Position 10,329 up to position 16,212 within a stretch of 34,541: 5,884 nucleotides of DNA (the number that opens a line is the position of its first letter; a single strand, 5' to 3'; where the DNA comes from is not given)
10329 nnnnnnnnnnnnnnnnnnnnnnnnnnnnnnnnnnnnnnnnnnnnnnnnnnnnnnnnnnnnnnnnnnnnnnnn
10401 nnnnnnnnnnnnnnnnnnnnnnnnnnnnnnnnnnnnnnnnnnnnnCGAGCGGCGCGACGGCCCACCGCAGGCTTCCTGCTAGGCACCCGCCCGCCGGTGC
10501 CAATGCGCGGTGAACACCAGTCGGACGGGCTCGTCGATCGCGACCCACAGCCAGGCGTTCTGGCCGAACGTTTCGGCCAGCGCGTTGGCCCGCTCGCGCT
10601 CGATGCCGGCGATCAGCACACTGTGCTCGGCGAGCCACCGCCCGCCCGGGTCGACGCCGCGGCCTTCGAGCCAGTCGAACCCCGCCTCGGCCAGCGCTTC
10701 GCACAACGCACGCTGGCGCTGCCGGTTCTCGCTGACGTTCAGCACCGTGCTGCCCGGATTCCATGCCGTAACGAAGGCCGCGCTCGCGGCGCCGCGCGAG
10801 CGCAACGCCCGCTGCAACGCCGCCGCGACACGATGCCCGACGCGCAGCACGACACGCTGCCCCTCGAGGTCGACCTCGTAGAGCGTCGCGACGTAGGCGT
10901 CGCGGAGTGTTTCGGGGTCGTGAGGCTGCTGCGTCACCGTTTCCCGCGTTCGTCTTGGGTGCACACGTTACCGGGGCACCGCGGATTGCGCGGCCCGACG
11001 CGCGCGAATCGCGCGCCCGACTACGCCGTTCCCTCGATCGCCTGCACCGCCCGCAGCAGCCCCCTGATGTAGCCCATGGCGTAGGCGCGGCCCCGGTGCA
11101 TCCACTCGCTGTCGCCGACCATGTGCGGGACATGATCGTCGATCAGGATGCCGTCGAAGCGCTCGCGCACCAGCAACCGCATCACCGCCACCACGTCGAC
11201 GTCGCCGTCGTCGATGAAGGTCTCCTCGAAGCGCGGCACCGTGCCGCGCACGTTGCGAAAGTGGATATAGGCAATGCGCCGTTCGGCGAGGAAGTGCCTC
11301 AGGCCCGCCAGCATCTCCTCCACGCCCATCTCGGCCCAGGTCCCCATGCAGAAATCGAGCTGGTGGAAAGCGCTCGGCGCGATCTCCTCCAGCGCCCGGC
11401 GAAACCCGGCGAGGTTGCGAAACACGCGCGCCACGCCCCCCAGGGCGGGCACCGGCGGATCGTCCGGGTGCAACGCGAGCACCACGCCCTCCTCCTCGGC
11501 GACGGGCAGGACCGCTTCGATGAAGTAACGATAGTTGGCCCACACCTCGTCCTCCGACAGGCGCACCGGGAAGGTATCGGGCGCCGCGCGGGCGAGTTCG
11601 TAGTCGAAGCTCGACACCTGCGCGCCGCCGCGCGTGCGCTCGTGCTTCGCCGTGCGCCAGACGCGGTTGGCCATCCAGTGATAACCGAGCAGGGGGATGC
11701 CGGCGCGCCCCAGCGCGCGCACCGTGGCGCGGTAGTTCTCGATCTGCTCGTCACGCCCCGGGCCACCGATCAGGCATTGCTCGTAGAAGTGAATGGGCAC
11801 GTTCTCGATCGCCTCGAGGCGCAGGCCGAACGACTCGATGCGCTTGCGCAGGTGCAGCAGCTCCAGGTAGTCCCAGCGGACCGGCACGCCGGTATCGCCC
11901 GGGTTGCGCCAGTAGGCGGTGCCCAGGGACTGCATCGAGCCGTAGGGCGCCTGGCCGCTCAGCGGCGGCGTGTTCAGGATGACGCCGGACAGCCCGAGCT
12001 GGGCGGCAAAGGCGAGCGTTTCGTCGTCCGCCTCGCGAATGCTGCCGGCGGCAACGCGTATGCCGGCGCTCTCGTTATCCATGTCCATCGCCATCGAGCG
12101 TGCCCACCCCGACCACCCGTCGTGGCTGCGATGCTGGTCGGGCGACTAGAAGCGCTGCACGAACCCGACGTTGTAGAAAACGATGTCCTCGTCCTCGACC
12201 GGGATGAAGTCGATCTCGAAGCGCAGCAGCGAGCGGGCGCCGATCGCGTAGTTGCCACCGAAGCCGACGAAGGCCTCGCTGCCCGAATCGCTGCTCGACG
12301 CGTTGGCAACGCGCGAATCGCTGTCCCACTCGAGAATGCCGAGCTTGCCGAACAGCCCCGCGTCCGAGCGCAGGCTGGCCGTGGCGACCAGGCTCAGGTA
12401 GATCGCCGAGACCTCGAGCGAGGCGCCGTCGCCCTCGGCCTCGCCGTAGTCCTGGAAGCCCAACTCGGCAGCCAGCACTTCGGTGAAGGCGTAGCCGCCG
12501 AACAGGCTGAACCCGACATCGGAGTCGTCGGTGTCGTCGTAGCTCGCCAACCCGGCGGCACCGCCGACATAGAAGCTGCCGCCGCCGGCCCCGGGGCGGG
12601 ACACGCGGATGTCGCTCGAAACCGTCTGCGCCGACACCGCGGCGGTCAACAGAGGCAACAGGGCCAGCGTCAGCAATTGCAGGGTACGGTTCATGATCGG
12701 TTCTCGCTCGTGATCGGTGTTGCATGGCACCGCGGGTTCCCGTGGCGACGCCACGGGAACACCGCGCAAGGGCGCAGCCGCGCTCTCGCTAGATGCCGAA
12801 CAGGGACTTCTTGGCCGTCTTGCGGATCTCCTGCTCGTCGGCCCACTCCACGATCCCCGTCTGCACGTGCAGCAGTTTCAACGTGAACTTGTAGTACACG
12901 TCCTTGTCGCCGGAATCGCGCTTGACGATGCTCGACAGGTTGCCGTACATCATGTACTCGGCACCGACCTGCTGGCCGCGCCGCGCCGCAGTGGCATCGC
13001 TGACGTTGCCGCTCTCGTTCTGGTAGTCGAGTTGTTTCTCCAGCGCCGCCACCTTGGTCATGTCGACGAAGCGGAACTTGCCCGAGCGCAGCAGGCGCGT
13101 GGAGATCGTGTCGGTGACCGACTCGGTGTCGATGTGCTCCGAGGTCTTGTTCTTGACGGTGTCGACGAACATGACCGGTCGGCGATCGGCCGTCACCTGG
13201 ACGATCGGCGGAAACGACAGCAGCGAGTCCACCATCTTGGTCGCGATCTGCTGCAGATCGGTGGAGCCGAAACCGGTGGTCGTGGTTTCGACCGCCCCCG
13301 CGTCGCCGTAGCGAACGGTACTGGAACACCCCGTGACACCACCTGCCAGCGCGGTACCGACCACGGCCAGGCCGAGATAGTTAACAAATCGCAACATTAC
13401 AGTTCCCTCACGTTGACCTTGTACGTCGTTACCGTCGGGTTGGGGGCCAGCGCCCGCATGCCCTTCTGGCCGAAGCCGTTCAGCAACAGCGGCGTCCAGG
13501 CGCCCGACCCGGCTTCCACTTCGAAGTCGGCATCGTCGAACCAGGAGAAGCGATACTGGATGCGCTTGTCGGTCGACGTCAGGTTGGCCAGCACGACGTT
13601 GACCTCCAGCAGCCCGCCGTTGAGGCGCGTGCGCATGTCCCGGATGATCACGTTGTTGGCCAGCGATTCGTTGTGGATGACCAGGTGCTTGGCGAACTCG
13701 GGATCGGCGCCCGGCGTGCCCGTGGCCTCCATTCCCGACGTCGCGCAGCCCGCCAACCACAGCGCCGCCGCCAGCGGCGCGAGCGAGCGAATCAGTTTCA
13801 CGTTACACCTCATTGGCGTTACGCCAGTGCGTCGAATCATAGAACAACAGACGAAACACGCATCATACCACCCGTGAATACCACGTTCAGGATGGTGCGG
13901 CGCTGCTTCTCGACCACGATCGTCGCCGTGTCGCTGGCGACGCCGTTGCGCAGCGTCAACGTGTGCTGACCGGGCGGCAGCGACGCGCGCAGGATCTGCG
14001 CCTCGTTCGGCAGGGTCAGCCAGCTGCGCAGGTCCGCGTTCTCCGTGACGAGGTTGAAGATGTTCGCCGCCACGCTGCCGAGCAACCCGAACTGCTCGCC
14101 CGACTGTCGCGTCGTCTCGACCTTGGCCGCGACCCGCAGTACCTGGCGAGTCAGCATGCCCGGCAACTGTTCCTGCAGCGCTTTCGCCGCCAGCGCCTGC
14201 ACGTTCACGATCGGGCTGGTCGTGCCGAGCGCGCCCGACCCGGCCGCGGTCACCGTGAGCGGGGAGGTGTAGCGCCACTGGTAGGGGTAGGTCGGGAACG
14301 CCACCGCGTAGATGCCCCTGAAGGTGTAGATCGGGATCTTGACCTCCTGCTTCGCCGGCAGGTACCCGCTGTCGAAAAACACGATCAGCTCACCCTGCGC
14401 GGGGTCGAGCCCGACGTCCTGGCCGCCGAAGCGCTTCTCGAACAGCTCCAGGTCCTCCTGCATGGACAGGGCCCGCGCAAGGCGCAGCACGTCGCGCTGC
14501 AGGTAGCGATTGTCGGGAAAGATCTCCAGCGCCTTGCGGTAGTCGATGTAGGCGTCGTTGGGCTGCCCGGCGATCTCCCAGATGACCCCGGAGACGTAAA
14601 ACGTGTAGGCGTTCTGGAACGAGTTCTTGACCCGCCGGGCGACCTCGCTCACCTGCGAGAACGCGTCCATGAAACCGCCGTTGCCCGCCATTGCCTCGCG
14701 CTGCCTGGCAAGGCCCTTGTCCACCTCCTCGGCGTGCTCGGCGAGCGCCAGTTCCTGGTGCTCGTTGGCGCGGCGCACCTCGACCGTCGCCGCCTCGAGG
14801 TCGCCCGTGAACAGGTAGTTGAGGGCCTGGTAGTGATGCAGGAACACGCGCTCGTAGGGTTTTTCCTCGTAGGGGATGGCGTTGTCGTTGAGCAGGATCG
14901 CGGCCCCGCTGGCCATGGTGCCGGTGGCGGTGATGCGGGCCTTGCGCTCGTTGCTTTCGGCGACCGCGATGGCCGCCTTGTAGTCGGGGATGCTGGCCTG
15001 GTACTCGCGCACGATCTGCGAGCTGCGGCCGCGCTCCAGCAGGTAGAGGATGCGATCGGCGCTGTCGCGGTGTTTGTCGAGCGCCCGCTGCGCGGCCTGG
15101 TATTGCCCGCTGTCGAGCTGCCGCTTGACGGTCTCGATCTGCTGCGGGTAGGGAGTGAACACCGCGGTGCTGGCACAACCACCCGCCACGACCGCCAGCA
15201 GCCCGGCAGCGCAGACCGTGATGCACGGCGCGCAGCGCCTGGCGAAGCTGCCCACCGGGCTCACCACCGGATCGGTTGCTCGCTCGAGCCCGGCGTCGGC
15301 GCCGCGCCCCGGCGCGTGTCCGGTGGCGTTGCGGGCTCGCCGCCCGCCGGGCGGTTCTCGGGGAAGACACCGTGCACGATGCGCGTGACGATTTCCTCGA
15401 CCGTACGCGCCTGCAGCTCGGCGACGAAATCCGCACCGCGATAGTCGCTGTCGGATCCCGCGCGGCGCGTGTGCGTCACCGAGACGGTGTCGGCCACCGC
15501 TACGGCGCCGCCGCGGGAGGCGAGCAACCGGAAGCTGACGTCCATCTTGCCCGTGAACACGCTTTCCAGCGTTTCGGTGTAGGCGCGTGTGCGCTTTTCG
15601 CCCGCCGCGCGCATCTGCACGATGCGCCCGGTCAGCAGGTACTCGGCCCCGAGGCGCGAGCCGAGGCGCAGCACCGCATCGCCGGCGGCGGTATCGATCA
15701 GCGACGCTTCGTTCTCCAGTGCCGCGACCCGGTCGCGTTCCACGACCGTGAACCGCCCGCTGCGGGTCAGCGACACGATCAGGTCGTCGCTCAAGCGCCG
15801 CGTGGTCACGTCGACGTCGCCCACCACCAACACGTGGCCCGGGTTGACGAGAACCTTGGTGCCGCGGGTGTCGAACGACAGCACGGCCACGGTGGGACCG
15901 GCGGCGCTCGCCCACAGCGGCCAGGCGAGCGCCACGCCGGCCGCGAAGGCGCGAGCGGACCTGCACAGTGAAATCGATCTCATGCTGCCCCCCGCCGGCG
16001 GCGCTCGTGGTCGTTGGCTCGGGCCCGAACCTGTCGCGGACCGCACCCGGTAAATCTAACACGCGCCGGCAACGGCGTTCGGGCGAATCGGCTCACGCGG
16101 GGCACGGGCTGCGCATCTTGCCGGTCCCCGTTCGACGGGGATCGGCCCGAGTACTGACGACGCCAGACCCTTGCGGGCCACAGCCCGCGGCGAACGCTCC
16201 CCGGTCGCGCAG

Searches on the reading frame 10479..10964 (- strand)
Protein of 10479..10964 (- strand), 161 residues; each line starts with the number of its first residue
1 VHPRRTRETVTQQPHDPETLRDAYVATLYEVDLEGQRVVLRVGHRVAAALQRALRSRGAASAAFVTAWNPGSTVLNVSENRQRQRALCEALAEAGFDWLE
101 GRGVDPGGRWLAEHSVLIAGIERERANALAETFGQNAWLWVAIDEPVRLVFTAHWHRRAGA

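Call 20: search_protein_families(library=pfam, proteins=[window:10479-10964:-], max_evalue=0.0001)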
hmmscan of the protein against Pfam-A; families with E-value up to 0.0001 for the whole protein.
window:10479-10964:- (161 aa): 1 family
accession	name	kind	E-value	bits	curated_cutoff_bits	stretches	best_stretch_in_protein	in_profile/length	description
PF11697.13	DUF3293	-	5e-21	75.5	25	1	65-137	1-72/73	Protein of unknown function (DUF3293)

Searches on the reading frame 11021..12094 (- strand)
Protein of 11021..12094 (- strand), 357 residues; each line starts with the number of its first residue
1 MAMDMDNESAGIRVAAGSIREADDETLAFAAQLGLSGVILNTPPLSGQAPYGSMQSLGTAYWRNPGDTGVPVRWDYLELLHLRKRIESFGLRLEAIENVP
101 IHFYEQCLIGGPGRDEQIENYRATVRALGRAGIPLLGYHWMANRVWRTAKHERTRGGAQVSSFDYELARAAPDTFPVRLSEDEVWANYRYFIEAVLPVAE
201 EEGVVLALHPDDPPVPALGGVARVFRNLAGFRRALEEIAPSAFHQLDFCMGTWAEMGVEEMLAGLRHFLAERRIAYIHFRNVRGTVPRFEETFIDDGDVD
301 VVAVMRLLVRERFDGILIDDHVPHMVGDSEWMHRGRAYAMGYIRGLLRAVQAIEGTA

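Call 17: list_cluster_members(proteins=[P0001, window:11021-12094:-, window:5302-6270:-])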
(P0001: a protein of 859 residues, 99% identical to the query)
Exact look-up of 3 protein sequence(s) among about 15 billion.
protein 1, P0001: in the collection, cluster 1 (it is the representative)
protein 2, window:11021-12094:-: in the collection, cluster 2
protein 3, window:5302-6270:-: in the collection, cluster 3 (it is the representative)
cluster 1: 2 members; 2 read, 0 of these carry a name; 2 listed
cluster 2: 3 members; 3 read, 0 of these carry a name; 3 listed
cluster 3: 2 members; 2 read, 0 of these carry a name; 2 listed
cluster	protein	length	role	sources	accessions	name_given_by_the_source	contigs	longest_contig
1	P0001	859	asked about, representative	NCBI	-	-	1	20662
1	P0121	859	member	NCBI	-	-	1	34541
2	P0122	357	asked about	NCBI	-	-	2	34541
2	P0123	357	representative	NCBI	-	-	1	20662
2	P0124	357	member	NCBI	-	-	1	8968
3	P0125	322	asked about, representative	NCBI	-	-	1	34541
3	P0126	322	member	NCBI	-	-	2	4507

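Call 20: search_protein_families(library=pfam, proteins=[window:11021-12094:-], max_evalue=0.0001)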
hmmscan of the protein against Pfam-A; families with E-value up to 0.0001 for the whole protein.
window:11021-12094:- (357 aa): 2 families
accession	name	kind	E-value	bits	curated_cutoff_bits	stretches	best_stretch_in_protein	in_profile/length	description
PF03786.19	UxuA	-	1.4e-52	179.1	23.7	2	179-351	175-351/352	D-mannonate dehydratase (UxuA)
PF01261.30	AP_endonuc_2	-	1.7e-10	41.4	31.1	1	79-318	30-226/249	Xylose isomerase-like TIM barrel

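Call 59: search_protein_families(library=ncbifam, proteins=[window:11021-12094:-], max_evalue=0.00001)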
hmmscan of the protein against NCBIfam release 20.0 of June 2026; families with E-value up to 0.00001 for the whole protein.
window:11021-12094:- (357 aa): 2 families
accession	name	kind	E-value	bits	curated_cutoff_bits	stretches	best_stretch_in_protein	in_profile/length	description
NF003027.0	PRK03906.1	subfamily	4.3e-43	147.7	191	2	179-353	203-380/385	mannonate dehydratase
TIGR00695.1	uxuA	equivalog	4.6e-28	98.4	199.55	2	179-352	203-389/394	mannonate dehydratase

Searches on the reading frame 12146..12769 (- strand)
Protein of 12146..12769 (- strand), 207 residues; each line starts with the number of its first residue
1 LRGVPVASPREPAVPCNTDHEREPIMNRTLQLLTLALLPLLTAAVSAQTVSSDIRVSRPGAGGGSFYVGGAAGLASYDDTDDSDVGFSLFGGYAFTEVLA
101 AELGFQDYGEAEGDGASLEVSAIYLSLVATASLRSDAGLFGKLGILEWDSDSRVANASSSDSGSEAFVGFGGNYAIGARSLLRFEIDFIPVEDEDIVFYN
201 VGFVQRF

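Call 20: search_protein_families(library=pfam, proteins=[window:12146-12769:-], max_evalue=0.0001)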
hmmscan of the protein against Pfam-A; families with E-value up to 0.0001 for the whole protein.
window:12146-12769:- (207 aa): 2 families
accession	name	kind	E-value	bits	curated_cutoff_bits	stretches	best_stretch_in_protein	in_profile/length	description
PF13505.12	OMP_b-brl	-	1.1e-14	55.4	28.7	1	36-201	2-169/175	Outer membrane protein beta-barrel domain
PF01389.23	OmpA_membrane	-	2.3e-14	54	21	1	65-183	5-143/180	OmpA-like transmembrane domain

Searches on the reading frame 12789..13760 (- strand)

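Call 20: search_protein_families(library=pfam, proteins=[window:12789-13760:-], max_evalue=0.0001)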
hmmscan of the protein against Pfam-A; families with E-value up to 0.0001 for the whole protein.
window:12789-13760:- (323 aa): 1 family
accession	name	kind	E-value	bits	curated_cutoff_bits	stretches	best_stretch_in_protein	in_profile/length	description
PF13036.11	LpoB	-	1.2e-51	174.9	22.3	1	168-312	1-147/147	Peptidoglycan-synthase activator LpoB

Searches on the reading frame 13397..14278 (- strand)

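Call 20: search_protein_families(library=pfam, proteins=[window:13397-14278:-], max_evalue=0.0001)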
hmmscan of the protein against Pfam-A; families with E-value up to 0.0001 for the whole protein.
window:13397-14278:- (293 aa): 1 family
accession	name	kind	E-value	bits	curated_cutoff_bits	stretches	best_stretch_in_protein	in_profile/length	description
PF07233.18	DUF1425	-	1.1e-21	76.9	28.3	1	198-292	2-96/96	Protein of unknown function (DUF1425)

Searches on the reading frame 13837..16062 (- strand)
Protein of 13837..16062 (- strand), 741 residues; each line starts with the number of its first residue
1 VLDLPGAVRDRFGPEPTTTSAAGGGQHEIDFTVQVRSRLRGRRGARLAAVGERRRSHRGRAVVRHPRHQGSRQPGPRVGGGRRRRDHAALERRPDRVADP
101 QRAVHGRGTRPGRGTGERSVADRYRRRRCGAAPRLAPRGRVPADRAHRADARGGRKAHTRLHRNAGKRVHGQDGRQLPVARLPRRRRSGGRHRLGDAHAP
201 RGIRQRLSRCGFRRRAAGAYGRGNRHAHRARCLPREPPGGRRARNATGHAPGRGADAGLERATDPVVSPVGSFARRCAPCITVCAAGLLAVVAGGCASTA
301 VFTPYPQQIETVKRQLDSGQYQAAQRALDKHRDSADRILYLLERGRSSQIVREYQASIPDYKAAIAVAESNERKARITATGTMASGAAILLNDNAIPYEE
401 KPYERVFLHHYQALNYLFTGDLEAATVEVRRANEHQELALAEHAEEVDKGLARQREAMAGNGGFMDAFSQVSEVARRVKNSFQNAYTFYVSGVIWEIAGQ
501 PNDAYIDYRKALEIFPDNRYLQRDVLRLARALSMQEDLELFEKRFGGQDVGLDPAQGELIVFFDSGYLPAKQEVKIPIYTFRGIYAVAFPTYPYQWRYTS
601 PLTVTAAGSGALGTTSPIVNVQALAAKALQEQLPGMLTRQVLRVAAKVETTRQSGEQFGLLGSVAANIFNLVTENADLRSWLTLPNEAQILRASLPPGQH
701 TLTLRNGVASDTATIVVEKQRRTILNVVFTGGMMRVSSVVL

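Call 20: search_protein_families(library=pfam, proteins=[window:13837-16062:-], max_evalue=0.0001)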
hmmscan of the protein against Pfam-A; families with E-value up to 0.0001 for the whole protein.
window:13837-16062:- (741 aa): 1 family
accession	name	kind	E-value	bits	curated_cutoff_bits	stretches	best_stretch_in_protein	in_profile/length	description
PF07719.23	TPR_2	-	9.5e-05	22.7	27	0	488-518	4-34/34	Tetratricopeptide repeat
